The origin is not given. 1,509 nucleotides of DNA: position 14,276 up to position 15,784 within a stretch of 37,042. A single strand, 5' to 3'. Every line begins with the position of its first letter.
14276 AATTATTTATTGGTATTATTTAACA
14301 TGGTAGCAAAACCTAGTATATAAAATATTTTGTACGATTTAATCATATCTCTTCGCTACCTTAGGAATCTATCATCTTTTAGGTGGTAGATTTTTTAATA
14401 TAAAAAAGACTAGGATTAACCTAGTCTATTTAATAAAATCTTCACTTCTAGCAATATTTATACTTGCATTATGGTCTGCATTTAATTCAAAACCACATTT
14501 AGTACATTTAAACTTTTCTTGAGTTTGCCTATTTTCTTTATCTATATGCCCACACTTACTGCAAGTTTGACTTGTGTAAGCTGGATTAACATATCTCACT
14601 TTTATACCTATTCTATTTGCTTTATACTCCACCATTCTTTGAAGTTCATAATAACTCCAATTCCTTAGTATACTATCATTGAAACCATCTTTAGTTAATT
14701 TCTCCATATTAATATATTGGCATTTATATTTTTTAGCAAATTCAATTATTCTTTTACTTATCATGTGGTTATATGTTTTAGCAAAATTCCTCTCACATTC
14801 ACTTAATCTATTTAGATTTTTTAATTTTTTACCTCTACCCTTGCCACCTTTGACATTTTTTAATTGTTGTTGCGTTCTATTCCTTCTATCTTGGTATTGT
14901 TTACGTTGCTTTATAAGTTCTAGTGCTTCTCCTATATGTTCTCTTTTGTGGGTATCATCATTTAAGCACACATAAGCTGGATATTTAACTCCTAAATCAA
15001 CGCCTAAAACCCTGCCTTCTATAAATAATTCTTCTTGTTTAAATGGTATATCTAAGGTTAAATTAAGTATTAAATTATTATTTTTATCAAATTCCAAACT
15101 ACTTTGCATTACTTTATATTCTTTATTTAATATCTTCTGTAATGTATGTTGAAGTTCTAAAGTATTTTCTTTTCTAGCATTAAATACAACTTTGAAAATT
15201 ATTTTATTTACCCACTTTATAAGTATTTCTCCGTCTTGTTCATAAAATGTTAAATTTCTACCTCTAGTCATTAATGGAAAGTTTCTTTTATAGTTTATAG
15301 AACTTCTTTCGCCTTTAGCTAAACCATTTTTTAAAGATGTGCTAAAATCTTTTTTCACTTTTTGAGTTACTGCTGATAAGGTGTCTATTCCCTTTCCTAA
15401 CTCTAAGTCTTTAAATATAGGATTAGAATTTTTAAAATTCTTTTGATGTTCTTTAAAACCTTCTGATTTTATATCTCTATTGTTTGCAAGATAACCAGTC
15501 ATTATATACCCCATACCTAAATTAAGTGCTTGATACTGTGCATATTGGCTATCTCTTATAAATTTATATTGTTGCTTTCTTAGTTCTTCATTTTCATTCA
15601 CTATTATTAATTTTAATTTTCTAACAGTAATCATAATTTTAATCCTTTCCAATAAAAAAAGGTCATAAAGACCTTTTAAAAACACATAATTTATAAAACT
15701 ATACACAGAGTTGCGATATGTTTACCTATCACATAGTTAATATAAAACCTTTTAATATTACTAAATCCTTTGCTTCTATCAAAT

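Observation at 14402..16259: Phage-borne miniature type V-F-like CRISPR-Cas cassette: a 402-aa Cas12f/TnpB-like nuclease plus a 6-repeat array, with no adaptation genes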

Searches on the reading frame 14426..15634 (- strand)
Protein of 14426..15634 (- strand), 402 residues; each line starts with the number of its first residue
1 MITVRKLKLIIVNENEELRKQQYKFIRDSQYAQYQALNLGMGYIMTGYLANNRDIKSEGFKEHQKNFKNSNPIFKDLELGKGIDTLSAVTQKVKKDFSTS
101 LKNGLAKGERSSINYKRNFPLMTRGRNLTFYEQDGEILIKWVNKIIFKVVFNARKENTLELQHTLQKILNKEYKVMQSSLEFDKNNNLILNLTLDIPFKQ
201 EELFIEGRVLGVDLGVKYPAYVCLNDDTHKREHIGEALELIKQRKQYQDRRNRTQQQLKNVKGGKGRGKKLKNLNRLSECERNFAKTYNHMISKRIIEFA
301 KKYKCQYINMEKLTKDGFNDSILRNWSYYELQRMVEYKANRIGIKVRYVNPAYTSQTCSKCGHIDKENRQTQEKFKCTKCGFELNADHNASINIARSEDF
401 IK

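Call 5: search_protein_families(library=pfam, proteins=[window:14426-15634:-], max_evalue=1)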
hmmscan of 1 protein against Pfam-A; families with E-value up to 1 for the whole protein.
window:14426-15634:- (402 aa): 7 families
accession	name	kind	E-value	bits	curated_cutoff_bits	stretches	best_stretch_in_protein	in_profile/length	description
PF07282.18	Cas12f1-like_TNB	-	6e-26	90.8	26.3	1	328-394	1-60/60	Cas12f1-like, TNB domain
PF01385.25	OrfB_IS605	-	6.2e-05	23.6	30.5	1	207-314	16-117/120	Probable transposase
PF10566.15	Glyco_hydro_97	-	0.017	14.9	32.5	1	279-358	22-103/275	Glycoside hydrolase 97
PF22289.1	DmmA-like_C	-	0.072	13.5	27.4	1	358-384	4-28/44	Dimethylamine monooxygenase subunit DmmA-like, C-terminal domain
PF12760.12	Zn_ribbon_IS1595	-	0.14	12.6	25.4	1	356-381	19-44/46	Transposase zinc-ribbon domain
PF13240.11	Zn_Ribbon_1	-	0.14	12.4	25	0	355-363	13-21/23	zinc-ribbon domain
PF13717.11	Zn_ribbon_4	-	0.2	12.1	30.3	0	357-364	27-34/36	zinc-ribbon domain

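Call 6: search_protein_families(library=ncbifam, proteins=[window:14426-15634:-], max_evalue=1)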
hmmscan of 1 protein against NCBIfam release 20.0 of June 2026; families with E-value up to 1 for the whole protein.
window:14426-15634:- (402 aa): 17 families
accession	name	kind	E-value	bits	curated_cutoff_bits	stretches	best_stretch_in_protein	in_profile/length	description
NF040570.1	guided_TnpB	subfamily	5e-60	203.8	100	1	23-396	12-388/389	RNA-guided endonuclease TnpB family protein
NF049972.1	CRISPR_Cas12f2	exception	8.1e-40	137.1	450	1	89-396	205-517/524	type V CRISPR-associated effector Cas12f2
NF038281.1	IS200_TnpB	exception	3.1e-19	69.3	425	1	200-396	168-357/360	IS200/IS605 family element RNA-guided endonuclease TnpB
TIGR01766.2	TIGR01766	domain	5e-15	55.8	32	1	281-355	1-82/82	IS200/IS605 family accessory protein TnpB-related protein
NF038280.1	IS607_TnpB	exception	1.1e-13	51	350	1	172-397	167-392/431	IS607 family element RNA-guided endonuclease TnpB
NF045604.1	cas_Cas12e_CasX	equivalog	1.8e-10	39.8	200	2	368-397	855-884/886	type V CRISPR RNA-guided endonuclease Cas12e/CasX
NF038192.1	V_cas_c2c8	exception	2.6e-06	26.8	350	1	314-368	404-457/457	type V CRISPR-associated protein C2c8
NF038191.1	V_Cas12k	exception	2.3e-05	23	150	2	154-314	389-547/629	type V CRISPR-associated protein Cas12k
NF033950.0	Cas12c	equivalog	0.0017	16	250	1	369-396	1208-1237/1246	type V CRISPR-associated protein Cas12c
NF011481.0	PRK14890.1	equivalog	0.0042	17.1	61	1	353-383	25-59/61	putative Zn-ribbon RNA-binding protein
NF041259.1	mono_DmmA_fam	domain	0.0061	16.8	60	1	346-391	42-87/101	dimethylamine monooxygenase subunit DmmA family protein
NF033949.1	Cas12b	equivalog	0.021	12.9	150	1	323-362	996-1035/1253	type V CRISPR-associated protein Cas12b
TIGR01384.1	TFS_arch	equivalog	0.061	14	64.75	1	357-395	2-37/101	transcription factor S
NF003058.0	PRK03976.1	equivalog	0.27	11.2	87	1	353-383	34-63/91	50S ribosomal protein L37ae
TIGR04165.1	methano_modCys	hypoth_equivalog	0.39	11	60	0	357-364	38-45/50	TIGR04165 family Cys-rich peptide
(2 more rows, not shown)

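Call 7: search_solved_structures(query=window:14426-15634:-, max_evalue=1, show_alignments=3)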
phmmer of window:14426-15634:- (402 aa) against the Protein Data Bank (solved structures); distinct sequences matched with E-value up to 1: 32.
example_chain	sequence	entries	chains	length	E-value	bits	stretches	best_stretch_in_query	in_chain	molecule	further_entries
9nzp_A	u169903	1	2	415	1.3e-120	406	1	1-401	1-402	IS200/IS605 family element transposase accessory protein TnpB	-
8hr5_A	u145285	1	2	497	1.7e-115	389.1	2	72-401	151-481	Transposase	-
9nzr_A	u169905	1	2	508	1.8e-47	165.3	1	93-380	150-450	Cas12f Nuclease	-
9nzo_B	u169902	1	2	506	1.8e-47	165.3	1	93-380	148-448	Cas12f Effector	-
8j1j_A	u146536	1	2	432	1.3e-44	155.9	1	99-395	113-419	Transposase IS605 OrfB C-terminal domain-containing protein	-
8j12_A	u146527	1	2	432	4.9e-44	154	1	99-395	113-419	Transposase IS605 OrfB C-terminal domain-containing protein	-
8j3r_A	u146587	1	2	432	2.9e-43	151.4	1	100-395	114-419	Transposase IS605 OrfB C-terminal domain-containing protein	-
7wju_A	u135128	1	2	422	5.6e-43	150.5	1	99-395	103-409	OrfB_Zn_ribbon domain-containing protein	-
8dzj_A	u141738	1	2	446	5.7e-43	150.5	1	100-395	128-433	OrfB_Zn_ribbon domain-containing protein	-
9nzq_A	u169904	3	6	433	2.6e-37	131.9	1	83-395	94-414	Cas12f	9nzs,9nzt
9i8y_A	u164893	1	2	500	1.1e-33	119.9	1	196-383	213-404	CRISPR-associated endodeoxyribonuclease Cas12f1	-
7l48_A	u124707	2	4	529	2.6e-25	92.4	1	165-396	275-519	Cas12f | Cas12f1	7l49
7c7l_A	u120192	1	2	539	1.8e-24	89.6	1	165-396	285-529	CRISPR-associated protein Cas14a.1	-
9n9c_A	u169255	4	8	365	4.7e-17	65.2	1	105-346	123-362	Nuclease-deactivated Cas12f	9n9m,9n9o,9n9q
8iaz_A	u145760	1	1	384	6.6e-11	45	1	209-395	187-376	Transposase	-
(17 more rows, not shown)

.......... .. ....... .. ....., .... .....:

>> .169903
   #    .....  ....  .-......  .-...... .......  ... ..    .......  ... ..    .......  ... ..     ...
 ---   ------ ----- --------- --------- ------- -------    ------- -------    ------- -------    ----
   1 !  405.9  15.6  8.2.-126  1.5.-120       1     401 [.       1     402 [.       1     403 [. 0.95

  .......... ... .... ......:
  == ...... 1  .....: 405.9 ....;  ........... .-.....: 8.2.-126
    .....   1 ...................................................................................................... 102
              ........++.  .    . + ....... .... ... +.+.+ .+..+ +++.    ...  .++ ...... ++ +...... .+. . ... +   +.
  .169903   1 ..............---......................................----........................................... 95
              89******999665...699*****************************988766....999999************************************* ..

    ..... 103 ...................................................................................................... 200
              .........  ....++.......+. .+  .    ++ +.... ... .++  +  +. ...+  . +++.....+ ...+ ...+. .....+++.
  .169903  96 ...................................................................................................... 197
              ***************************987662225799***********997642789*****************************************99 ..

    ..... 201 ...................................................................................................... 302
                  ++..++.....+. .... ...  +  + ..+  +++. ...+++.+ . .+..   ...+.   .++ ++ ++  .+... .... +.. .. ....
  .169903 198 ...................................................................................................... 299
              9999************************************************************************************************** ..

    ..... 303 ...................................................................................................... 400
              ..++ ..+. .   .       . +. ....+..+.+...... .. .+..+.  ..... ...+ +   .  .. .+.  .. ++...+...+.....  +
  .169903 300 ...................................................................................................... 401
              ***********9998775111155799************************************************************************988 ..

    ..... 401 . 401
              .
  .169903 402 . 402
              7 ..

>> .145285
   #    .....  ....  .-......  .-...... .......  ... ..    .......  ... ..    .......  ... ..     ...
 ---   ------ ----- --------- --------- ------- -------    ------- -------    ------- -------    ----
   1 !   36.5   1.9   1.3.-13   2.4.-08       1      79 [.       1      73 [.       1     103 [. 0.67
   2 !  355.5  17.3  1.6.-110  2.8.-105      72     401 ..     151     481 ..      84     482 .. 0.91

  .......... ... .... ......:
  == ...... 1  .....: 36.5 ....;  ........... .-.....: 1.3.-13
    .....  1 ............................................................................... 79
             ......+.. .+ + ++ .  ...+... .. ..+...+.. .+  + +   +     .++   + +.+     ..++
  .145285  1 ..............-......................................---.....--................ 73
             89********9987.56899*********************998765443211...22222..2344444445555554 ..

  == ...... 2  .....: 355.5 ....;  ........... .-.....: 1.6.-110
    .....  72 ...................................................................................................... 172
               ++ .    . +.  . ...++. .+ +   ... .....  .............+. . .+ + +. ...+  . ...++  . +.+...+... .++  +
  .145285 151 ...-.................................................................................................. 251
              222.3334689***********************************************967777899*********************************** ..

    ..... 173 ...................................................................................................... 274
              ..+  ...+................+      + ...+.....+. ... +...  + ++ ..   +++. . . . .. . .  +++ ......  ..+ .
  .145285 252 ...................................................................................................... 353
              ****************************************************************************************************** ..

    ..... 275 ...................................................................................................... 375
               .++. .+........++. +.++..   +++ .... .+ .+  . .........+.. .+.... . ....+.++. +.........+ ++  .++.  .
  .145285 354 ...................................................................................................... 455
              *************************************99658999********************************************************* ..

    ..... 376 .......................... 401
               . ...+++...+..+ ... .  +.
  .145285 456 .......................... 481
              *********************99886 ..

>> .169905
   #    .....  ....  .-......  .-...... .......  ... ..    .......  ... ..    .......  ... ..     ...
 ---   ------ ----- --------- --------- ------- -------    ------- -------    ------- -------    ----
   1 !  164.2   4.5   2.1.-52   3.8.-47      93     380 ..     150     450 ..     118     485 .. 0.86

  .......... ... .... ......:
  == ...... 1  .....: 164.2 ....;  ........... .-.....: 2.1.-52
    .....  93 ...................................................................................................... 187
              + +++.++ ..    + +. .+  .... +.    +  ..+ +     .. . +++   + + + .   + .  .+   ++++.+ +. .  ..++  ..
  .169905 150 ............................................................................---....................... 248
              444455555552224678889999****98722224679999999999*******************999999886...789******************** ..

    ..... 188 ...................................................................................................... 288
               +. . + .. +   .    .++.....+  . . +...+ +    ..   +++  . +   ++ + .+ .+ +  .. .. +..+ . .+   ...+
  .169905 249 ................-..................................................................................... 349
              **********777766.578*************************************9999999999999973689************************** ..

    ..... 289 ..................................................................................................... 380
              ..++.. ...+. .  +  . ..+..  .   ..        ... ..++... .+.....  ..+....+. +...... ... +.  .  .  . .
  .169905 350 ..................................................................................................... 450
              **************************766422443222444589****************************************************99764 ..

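Call 11: find_homologous_proteins(query=window:14426-15634:-, max_evalue=1e-20)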
Query window:14426-15634:- (402 aa): 2326 proteins with E <= 1e-20 among 7655 candidates; the best 120 are listed.
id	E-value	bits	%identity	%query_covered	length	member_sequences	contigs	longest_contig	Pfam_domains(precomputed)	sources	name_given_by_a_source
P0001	2.4e-256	868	96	100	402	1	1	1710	PF07282.19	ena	-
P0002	1.4e-255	865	96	100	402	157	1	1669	PF07282.19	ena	-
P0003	1.3e-254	862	95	100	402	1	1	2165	PF07282.19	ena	-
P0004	1.7e-254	862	95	100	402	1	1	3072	PF07282.19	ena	-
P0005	2.4e-253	858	95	100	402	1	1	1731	PF07282.19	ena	-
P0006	2.5e-253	858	95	100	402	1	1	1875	PF07282.19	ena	-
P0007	2.1e-249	845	94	100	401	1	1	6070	PF01385.26,PF07282.19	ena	-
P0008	4.0e-247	837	93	100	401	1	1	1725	PF01385.26,PF07282.19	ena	-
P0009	5.1e-246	834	92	100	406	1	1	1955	PF01385.26,PF07282.19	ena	-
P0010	5.7e-246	833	93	100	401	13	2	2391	PF07282.19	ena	-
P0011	4.4e-245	831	92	100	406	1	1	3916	PF07282.19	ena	-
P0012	4.5e-245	831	92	100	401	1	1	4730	PF01385.26,PF07282.19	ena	-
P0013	5.8e-245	830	92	100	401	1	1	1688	PF01385.26,PF07282.19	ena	-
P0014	1.0e-244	829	92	100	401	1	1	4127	PF01385.26,PF07282.19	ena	-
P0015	1.2e-244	829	92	100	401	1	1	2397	PF01385.26,PF07282.19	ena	-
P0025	2.7e-241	818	90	100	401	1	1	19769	PF01385.26,PF07282.19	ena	-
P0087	7.9e-224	761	83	100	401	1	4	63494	PF01385.26,PF07282.19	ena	-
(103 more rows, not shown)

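Call 12: find_related_loci(query=window:14426-15634:-, collection=viral_contigs, flank=6000)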
Query window:14426-15634:- (402 aa) in viral_contigs; peptide patterns used: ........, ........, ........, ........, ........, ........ (x = any residue, [..] = any of these).
15 stretches matched a pattern; 14 encode a relative of the query (tblastn E <= 1e-3); 14 distinct loci.
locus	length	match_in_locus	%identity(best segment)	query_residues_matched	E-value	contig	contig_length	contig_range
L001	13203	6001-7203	89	1-401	0e+0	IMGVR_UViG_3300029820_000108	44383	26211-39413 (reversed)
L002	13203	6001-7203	74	2-402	0e+0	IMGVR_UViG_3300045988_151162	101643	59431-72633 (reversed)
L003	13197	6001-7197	70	1-398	0e+0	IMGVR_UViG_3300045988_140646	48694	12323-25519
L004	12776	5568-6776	72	1-402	0e+0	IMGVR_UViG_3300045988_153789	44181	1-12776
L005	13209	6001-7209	71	1-402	0e+0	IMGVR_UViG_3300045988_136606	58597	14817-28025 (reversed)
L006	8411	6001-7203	67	1-402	4e-177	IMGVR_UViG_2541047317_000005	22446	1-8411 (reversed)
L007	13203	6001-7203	67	1-402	4e-177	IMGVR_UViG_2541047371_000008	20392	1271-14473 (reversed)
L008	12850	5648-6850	66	1-402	3e-174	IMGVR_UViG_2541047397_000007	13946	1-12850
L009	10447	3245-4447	66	1-402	3e-174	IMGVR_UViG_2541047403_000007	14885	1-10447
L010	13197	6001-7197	60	1-401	4e-156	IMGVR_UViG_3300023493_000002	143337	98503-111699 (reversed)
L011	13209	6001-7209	70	1-402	0e+0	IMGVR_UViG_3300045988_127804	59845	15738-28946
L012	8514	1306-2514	71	1-402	0e+0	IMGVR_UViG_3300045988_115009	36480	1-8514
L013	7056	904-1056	92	352-402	6e-26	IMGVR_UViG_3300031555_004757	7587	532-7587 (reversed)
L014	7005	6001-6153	92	352-402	7e-26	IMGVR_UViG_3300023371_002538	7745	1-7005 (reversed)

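Call 26: find_encoding_contigs(protein=window:14426-15634:-, flank=10000, max_places=4)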
Protein window:14426-15634:- (402 aa): 23 contigs read that carry it; 4 places shown.
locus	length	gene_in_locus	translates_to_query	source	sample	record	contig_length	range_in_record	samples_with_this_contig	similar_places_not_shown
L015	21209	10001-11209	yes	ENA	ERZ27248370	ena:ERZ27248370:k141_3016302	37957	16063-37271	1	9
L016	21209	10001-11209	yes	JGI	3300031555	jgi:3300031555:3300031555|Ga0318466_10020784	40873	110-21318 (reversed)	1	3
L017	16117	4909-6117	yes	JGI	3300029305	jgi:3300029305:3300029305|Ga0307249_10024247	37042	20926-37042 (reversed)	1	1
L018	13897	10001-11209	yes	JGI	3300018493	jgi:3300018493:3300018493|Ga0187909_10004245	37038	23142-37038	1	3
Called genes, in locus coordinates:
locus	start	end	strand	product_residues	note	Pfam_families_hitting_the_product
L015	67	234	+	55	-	-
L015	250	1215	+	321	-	PF02608:Bmp, PF13407:Peripla_BP_4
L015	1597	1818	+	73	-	-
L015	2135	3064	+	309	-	PF01580:FtsK_SpoIIIE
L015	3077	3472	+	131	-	PF01541:GIY-YIG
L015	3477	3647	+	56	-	-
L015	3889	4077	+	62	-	PF13560:HTH_31 (weak), PF12844:HTH_19, PF01381:HTH_3, PF13443:HTH_26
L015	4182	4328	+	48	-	-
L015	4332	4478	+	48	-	-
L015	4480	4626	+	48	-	-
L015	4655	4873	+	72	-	-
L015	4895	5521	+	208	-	PF04404:ERF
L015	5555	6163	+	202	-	PF02732:ERCC4 (weak)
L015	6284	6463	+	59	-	PF12844:HTH_19, PF01381:HTH_3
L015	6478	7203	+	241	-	PF09524:Phg_2220_C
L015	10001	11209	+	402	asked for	PF07282:Cas12f1-like_TNB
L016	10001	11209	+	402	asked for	PF07282:Cas12f1-like_TNB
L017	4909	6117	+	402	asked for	PF07282:Cas12f1-like_TNB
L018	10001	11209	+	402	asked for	PF07282:Cas12f1-like_TNB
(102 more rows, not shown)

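Call 30: search_dna_similar(query=window:14426-15634:-, collection=phages, mode=protein, max_evalue=1e-20, max_rows=40)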
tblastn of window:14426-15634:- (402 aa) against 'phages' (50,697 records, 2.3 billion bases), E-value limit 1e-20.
Records with a match: 4; places in all: 4; records where one place covers at least 80% of the query: 0.
Best place of each record, by identity: <60% 4.
By first word of the organism name: Bacillus 2; Bacteriophage 1; Alicyclobacillus 1.
By host as written in the record: Bacillus sp. MGK1 2; - 1; Alicyclobacillus acidoterrestris MMB007 1.
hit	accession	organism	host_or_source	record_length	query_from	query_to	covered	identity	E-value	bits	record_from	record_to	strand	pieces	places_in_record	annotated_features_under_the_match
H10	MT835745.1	Bacteriophage sp.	human fecal samples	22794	86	402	79%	34.2%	9e-39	154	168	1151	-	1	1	record has no annotation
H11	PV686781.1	Alicyclobacillus phage MMB025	Alicyclobacillus acidoterrestris MMB007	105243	150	395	61%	37.8%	4e-33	137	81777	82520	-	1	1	transposase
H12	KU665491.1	Bacillus phage Mgbh1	Bacillus sp. MGK1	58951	208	395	47%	44.0%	3e-33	137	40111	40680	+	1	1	transposase-like protein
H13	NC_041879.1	Bacillus phage Mgbh1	Bacillus sp. MGK1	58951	208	395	47%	44.0%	3e-33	137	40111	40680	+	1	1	transposase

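Call 31: search_dna_similar(query=window:14426-15634:-, collection=plasmids, mode=protein, max_evalue=1e-40, max_rows=25)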
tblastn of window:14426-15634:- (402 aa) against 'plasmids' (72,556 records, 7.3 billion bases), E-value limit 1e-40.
Records with a match: 8; places in all: 8; records where one place covers at least 80% of the query: 0.
Best place of each record, by identity: <60% 8.
By first word of the organism name: Clostridium 6; Bacillus 1; Clostridioides 1.
By predicted mobility (MOB-suite, as given by PLSDB): non-mobilizable 8.
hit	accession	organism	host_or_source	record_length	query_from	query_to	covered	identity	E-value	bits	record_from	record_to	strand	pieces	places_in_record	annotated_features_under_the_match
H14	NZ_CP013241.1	Clostridium sporogenes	Microbial isolate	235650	84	401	79%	52.6%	3e-80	276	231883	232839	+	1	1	RNA-guided endonuclease TnpB family protein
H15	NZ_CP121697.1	Clostridium botulinum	Homo sapiens,human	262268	84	401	79%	52.6%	3e-80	276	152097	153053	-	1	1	RNA-guided endonuclease TnpB family protein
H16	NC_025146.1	Clostridium botulinum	-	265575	84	401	79%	52.3%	9e-80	274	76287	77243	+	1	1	RNA-guided endonuclease TnpB family protein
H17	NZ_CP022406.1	Clostridium sporogenes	-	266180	84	401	79%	52.3%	1e-79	274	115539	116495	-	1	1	RNA-guided endonuclease TnpB family protein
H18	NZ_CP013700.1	Clostridium sporogenes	Microbial isolate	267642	84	401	79%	52.3%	4e-77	266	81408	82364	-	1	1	RNA-guided endonuclease TnpB family protein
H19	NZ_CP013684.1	Clostridium botulinum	Microbial isolate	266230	84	401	79%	52.0%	5e-77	266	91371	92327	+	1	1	RNA-guided endonuclease TnpB family protein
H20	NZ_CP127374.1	Bacillus arachidis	bacterial isolate,rhizosphere soil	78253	84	401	79%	49.7%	4e-70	246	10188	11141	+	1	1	transposase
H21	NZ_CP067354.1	Clostridioides sp. ES-S-0173-01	soil,soil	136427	84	401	79%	33.8%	2e-46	177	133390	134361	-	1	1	transposase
